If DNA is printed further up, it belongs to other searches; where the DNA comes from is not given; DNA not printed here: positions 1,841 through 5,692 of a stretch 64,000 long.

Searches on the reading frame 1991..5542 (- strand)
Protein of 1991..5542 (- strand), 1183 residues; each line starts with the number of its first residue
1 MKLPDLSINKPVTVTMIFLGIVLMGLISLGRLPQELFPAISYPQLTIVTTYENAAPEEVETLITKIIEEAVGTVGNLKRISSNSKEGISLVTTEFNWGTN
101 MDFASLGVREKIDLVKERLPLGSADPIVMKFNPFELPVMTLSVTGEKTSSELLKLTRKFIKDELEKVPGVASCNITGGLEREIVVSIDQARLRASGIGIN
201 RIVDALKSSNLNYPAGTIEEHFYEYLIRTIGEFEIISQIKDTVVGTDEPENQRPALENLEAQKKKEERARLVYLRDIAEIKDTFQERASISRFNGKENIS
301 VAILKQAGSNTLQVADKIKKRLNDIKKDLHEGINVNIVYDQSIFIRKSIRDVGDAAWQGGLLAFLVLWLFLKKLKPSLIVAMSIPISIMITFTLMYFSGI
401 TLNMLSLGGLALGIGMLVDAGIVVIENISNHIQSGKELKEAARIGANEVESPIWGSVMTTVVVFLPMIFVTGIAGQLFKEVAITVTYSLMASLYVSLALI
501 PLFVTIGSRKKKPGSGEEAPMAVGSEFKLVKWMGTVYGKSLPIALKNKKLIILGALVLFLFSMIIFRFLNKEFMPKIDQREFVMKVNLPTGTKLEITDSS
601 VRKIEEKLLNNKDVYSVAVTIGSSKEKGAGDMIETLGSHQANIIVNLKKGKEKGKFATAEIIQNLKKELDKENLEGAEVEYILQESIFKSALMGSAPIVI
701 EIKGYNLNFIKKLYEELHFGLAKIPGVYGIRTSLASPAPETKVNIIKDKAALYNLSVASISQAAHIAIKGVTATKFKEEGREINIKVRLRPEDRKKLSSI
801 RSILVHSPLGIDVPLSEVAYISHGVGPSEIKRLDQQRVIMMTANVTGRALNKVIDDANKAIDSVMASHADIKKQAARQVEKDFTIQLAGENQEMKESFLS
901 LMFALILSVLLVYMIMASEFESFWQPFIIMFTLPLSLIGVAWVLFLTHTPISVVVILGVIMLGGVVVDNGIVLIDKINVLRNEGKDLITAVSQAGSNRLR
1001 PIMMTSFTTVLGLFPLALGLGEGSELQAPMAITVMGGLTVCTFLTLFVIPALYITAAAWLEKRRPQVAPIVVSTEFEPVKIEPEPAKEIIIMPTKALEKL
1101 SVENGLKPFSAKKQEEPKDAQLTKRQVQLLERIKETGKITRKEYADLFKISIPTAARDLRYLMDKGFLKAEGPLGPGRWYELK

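Call 90: search_protein_families(library=pfam, proteins=[window:1991-5542:-], max_evalue=0.00001)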
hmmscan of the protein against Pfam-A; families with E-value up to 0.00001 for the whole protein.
window:1991-5542:- (1183 aa): 3 families
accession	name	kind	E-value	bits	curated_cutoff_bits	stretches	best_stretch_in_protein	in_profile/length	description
PF00873.25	ACR_tran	-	1.1e-235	785.2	28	1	5-1055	3-1019/1021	AcrB/AcrD/AcrF family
PF03176.21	MMPL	-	9.6e-15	54.8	20.5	2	858-1062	97-310/333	MMPL family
PF02355.23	SecD_SecF_C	-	9.8e-09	35.3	20.5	0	894-1054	30-184/189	Protein export membrane protein SecD/SecF, C-terminal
